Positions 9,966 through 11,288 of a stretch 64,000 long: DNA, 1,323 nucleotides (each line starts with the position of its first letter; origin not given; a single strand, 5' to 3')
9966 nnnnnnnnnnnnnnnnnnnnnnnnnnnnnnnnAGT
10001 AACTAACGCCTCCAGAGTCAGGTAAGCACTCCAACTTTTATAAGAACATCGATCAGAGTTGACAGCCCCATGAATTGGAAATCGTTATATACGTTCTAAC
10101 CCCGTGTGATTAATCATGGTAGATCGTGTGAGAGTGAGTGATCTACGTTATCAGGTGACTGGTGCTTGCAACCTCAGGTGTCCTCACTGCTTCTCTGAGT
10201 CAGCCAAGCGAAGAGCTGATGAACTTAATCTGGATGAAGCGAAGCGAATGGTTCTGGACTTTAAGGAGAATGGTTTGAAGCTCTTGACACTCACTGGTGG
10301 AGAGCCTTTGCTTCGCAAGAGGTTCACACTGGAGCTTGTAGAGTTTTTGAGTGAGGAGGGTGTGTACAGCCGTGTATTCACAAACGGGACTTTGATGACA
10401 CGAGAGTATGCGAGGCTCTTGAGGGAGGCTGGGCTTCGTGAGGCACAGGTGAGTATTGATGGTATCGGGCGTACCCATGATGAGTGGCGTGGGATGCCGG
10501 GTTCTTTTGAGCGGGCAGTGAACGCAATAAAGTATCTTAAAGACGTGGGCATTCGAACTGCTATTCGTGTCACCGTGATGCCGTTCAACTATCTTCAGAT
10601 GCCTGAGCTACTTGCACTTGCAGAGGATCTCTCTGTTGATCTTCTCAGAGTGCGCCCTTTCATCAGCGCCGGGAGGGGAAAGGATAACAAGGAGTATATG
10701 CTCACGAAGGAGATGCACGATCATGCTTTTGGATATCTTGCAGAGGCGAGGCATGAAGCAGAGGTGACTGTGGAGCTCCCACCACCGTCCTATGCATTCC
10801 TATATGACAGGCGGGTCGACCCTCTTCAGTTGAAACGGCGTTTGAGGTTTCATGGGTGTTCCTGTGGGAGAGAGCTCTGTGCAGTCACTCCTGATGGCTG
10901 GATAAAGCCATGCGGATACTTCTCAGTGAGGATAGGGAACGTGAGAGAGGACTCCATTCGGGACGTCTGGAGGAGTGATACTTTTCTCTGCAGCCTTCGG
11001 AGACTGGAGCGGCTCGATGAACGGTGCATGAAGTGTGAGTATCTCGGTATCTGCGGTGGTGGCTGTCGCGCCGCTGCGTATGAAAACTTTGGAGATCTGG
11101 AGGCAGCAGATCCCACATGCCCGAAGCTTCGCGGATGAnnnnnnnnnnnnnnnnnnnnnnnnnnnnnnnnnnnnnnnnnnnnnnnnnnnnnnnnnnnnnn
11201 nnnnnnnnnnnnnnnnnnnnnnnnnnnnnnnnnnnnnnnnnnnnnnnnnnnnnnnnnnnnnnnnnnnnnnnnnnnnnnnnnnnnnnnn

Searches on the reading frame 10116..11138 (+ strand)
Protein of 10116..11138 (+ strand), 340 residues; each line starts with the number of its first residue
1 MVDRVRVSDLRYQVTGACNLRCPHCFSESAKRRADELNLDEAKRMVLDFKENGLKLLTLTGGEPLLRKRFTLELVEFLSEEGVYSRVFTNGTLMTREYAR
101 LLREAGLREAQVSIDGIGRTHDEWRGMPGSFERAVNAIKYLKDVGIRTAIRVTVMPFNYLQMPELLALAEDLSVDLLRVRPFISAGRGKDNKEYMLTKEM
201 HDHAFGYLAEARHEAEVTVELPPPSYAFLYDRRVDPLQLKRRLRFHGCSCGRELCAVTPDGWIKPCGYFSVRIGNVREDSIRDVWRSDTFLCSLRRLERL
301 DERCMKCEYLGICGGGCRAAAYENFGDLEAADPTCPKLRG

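Call 3: search_protein_families(library=pfam, proteins=[window:10116-11138:+], max_evalue=0.01)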
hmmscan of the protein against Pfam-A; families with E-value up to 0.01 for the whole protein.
window:10116-11138:+ (340 aa): 3 families
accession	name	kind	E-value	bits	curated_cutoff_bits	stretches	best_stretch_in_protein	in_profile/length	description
PF04055.27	Radical_SAM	-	1.5e-30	107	29.5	1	13-167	2-164/166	Radical SAM superfamily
PF13353.11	Fer4_12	-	3.6e-09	37.5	22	1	17-116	14-115/137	4Fe-4S single cluster domain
PF13186.11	SPASM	-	6.2e-09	36.5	21.5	1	248-308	1-67/67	Iron-sulfur cluster-binding domain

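Call 4: search_protein_families(library=ncbifam, proteins=[window:10116-11138:+], max_evalue=0.01)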
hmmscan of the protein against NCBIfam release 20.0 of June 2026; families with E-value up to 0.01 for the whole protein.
window:10116-11138:+ (340 aa): 93 families (the best 25 are shown)
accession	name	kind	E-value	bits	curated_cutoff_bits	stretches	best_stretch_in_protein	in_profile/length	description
TIGR04055.1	rSAM_NirJ2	equivalog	1e-60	206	500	1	12-335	4-322/326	putative heme d1 biosynthesis radical SAM protein NirJ2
TIGR04545.1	rSAM_ahbD_hemeb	equivalog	1.5e-60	205.4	500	1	12-335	4-335/339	heme b synthase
TIGR04053.2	TIGR04053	equivalog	2.7e-55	188.1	395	2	12-219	12-221/366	TIGR04053 family radical SAM/SPASM domain-containing protein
TIGR04051.1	rSAM_NirJ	equivalog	1.1e-53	182.5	515.45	2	14-214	8-208/354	heme d1 biosynthesis radical SAM protein NirJ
TIGR04054.1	rSAM_NirJ1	equivalog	2.6e-49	167.9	650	1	12-335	40-380/387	putative heme d1 biosynthesis radical SAM protein NirJ1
TIGR04347.1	pseudo_SAM_Halo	equivalog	3.8e-49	168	525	2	12-204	42-234/390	TIGR04347 family pseudo-SAM/SPASM protein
TIGR04303.1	GeoRSP_rSAM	equivalog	1.1e-46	159.9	400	1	12-335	9-324/325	GeoRSP system radical SAM/SPASM protein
TIGR04546.1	rSAM_ahbC_deAc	equivalog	1.5e-46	158.9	650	1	12-335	43-383/390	12,18-didecarboxysiroheme deacetylase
TIGR03962.1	mycofact_rSAM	equivalog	2.2e-43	148.7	265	1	10-337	14-333/339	mycofactocin radical SAM maturase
TIGR04340.1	rSAM_ACGX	hypoth_equivalog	1.2e-38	133.2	400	1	11-337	6-339/341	radical SAM/SPASM domain protein, ACGX system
TIGR04250.1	SCM_rSAM_ScmE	equivalog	4.4e-38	131.1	400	1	12-334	7-344/358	SynChlorMet cassette radical SAM/SPASM protein ScmE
TIGR03913.1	rad_SAM_trio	equivalog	3.3e-37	128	591.75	1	11-327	22-345/477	GDL motif peptide-associated radical SAM/SPASM maturase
NF045574.1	sacti_mat_StsB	exception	1.4e-35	123.1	625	1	8-331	96-409/466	StsB family radical SAM/SPASM domain sactipeptide maturase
TIGR04103.1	rSAM_nif11_3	equivalog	2.3e-35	122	725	1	6-335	3-342/412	nif11-class peptide radical SAM maturase 3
TIGR04133.1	rSAM_w_lipo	hypoth_equivalog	4.2e-34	118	425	1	6-316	22-330/350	TIGR04133 family radical SAM/SPASM protein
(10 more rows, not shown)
